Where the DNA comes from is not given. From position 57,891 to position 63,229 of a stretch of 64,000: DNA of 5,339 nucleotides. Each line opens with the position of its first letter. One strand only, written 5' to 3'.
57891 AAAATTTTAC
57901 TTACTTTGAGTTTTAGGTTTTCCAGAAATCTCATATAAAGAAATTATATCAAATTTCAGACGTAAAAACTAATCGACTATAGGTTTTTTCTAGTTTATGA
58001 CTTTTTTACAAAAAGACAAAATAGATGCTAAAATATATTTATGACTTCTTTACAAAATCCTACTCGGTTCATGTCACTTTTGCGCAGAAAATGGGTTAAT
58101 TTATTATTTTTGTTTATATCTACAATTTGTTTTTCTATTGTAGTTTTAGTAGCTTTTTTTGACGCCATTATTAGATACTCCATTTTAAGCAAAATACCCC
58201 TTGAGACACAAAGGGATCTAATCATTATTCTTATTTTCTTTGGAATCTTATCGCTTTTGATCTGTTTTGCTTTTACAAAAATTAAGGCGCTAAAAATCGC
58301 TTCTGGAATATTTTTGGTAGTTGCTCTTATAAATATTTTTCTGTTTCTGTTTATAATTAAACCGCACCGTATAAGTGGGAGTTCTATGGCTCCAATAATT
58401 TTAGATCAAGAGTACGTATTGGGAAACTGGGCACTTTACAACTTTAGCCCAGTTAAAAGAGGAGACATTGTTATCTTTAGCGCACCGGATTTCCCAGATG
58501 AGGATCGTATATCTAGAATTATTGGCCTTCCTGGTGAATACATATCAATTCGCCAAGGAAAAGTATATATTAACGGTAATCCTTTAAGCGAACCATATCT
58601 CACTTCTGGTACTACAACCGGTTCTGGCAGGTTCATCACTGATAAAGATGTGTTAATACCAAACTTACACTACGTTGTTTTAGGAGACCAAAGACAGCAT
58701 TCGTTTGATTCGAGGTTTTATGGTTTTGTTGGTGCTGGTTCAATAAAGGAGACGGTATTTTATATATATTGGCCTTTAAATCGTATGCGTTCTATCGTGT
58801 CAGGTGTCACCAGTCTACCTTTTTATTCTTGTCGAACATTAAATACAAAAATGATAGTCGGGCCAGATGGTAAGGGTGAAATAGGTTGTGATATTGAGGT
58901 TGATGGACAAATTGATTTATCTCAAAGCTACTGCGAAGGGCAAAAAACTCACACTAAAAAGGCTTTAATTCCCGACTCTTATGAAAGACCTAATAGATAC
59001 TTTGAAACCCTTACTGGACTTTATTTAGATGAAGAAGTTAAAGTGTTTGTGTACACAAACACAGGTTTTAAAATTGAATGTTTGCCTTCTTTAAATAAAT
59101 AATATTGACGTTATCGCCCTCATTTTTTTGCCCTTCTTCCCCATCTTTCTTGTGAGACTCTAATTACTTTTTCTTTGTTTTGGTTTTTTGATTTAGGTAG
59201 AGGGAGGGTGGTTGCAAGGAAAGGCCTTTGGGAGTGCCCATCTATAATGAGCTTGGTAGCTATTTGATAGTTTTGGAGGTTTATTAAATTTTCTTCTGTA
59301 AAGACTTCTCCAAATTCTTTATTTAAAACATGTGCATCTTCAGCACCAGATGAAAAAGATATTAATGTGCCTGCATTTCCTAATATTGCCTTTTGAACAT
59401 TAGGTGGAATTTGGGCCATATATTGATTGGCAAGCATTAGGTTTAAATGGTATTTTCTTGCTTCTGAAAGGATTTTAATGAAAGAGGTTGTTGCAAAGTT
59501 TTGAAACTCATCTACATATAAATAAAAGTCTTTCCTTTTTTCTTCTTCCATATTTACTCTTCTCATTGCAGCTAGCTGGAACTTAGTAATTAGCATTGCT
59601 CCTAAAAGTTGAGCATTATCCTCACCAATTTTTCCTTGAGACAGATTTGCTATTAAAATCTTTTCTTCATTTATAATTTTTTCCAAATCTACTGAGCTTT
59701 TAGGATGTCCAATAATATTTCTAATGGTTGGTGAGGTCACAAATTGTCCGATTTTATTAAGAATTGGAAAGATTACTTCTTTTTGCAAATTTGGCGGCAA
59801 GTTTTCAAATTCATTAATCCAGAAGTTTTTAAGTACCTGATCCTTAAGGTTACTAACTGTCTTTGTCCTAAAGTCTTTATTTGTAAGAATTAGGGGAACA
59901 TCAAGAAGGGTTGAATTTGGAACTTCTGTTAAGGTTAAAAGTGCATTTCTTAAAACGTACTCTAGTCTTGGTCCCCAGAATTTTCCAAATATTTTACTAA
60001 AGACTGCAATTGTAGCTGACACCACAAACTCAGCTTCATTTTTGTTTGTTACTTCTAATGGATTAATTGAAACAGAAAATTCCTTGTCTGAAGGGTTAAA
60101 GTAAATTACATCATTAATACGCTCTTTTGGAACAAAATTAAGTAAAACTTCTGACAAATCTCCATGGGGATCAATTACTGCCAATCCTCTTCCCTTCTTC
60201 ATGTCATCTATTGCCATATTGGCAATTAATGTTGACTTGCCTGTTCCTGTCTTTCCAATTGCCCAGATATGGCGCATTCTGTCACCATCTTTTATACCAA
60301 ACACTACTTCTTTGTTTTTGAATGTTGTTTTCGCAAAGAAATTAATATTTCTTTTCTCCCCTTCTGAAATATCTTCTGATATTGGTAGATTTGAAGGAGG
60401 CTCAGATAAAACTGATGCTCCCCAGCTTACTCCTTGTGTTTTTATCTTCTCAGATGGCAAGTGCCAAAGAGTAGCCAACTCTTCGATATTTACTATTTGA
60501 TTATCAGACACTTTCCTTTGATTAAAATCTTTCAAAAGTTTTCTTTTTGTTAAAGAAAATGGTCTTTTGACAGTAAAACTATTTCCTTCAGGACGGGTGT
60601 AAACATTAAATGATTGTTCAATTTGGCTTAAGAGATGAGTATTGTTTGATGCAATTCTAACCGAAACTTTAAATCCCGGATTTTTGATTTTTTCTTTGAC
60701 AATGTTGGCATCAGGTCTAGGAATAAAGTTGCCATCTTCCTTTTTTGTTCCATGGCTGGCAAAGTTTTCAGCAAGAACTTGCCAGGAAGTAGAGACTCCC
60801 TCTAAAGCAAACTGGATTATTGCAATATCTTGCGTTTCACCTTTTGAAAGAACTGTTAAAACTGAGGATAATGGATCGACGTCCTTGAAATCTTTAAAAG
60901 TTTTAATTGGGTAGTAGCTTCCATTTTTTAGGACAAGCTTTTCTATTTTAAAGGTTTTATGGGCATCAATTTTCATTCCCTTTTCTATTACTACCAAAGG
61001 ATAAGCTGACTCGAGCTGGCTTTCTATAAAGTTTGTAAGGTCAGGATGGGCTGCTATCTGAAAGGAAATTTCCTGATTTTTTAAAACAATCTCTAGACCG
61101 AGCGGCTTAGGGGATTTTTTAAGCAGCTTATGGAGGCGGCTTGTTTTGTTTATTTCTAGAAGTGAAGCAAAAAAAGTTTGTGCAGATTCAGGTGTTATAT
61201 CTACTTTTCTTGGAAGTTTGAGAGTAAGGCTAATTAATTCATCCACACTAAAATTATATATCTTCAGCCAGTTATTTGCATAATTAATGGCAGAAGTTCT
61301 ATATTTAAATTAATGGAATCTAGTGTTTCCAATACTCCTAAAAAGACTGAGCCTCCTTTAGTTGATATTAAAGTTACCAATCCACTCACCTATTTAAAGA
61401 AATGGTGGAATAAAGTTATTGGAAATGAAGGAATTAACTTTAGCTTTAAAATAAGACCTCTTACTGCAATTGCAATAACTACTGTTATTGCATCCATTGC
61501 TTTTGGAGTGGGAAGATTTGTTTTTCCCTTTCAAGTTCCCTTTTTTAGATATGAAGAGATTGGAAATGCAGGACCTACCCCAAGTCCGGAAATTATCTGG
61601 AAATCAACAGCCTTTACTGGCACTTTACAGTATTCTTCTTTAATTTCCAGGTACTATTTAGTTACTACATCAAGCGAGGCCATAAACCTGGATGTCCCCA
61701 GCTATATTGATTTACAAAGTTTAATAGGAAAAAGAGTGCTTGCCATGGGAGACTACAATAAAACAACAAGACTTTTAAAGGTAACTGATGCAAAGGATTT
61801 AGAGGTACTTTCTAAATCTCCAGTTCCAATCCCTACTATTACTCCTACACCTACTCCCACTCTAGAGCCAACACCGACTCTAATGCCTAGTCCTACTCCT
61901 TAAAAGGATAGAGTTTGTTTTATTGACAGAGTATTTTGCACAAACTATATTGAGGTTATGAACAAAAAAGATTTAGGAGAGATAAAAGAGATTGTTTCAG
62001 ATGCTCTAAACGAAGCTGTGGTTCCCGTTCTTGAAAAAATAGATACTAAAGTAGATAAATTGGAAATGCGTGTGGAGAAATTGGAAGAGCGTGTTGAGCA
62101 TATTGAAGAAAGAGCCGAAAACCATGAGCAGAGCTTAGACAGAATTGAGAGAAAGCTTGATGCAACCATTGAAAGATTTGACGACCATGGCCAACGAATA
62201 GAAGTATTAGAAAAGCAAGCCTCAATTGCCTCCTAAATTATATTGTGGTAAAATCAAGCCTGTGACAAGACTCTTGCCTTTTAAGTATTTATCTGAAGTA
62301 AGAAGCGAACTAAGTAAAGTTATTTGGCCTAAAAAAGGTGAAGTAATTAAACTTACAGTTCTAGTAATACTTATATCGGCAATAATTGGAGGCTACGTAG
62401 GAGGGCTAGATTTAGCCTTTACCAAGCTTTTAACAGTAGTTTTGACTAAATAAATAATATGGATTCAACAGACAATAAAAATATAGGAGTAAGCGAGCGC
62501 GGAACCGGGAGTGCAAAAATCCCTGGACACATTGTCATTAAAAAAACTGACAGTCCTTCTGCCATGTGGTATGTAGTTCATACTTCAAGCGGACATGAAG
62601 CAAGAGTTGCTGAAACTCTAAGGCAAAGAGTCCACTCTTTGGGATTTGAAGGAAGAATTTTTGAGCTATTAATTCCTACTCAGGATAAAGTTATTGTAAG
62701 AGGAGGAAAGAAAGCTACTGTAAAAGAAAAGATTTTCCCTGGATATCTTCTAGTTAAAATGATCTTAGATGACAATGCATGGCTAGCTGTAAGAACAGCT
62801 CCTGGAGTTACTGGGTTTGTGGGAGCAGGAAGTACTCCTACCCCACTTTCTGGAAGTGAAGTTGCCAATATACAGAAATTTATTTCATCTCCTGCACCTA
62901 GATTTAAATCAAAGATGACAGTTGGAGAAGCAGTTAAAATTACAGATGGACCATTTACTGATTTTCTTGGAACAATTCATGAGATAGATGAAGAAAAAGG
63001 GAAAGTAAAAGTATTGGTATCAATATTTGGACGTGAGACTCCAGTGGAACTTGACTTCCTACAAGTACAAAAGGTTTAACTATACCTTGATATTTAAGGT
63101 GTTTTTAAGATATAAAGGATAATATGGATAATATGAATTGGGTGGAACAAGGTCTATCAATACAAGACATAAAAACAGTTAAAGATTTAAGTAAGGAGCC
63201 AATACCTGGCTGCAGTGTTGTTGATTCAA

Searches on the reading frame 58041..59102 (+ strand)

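Call 60: search_protein_families(library=ncbifam, proteins=[window:58041-59102:+], max_evalue=0.00001)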
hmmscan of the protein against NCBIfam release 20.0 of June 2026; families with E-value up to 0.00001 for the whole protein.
window:58041-59102:+ (353 aa): 4 families
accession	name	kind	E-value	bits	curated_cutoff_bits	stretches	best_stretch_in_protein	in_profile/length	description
TIGR02227.1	sigpep_I_bact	equivalog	2e-41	141.6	47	1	90-247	4-162/162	signal peptidase I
NF008114.0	PRK10861.1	equivalog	8.9e-12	44.9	277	1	84-170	61-158/324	signal peptidase I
TIGR02771.1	TraF_Ti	equivalog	1.4e-11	44.3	100.25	1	156-239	84-165/171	conjugative transfer signal peptidase TraF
NF010459.0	PRK13884.1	subfamily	6.9e-06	25.7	156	0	158-240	90-173/178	conjugal transfer peptidase TraF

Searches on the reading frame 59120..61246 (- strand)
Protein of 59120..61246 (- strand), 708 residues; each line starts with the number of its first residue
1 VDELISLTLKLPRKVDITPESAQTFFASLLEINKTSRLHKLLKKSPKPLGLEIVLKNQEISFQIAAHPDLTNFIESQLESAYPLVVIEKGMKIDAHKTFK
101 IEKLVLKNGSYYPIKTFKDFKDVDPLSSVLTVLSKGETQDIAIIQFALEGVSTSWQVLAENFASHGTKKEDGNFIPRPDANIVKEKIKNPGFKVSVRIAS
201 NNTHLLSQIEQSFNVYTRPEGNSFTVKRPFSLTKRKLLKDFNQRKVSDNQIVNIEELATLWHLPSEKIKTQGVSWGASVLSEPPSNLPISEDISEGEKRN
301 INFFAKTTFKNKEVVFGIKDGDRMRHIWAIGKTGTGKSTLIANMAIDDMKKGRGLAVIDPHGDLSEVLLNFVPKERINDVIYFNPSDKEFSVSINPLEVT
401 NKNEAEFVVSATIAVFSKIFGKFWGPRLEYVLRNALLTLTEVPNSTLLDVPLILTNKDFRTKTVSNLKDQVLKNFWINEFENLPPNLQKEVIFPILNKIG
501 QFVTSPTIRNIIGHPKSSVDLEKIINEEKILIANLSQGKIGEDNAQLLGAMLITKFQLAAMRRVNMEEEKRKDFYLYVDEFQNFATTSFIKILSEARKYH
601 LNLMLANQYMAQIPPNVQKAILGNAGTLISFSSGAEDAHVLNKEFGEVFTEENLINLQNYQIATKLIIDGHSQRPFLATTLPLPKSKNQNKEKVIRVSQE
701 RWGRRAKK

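Call 60: search_protein_families(library=ncbifam, proteins=[window:59120-61246:-], max_evalue=0.00001)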
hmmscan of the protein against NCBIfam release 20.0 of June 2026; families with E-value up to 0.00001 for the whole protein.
window:59120-61246:- (708 aa): 3 families
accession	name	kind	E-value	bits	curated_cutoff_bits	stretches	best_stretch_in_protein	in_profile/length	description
NF045973.1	conju_CD1115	equivalog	9.9e-12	44.4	250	1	322-637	22-361/442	VirD4-like conjugal transfer protein, CD1115 family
TIGR03743.1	SXT_TraD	subfamily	3.8e-11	42.2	366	0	319-398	170-252/636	conjugative transfer system coupling protein TraD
NF053655.1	CedD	equivalog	7.5e-10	38.1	600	1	310-375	207-272/527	DNA-translocating ATPase CedD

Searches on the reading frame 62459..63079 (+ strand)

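Call 60: search_protein_families(library=ncbifam, proteins=[window:62459-63079:+], max_evalue=0.00001)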
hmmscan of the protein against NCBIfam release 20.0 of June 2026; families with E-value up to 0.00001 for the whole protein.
window:62459-63079:+ (206 aa): 6 families
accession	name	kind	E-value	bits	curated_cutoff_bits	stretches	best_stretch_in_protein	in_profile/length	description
TIGR00922.1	nusG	equivalog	6.4e-59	198.6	135.7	1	37-206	1-172/172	transcription termination/antitermination protein NusG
TIGR01956.2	NusG_myco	equivalog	7.9e-35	120.6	150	3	81-140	75-137/239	transcription termination/antitermination protein NusG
NF033641.1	antiterm_LoaP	exception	8.1e-26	91.1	125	1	37-201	1-162/166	antiterminator LoaP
TIGR01955.1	RfaH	equivalog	2e-18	66.9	144.5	1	37-199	1-154/159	transcription/translation regulatory transformer protein RfaH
NF033644.1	antiterm_UpxY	subfamily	1.2e-13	51.3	100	1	37-189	1-148/164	UpxY family transcription antiterminator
NF006534.0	PRK09014.1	equivalog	4.9e-13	49.3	124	1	36-204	3-160/162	transcription/translation regulatory transformer protein RfaH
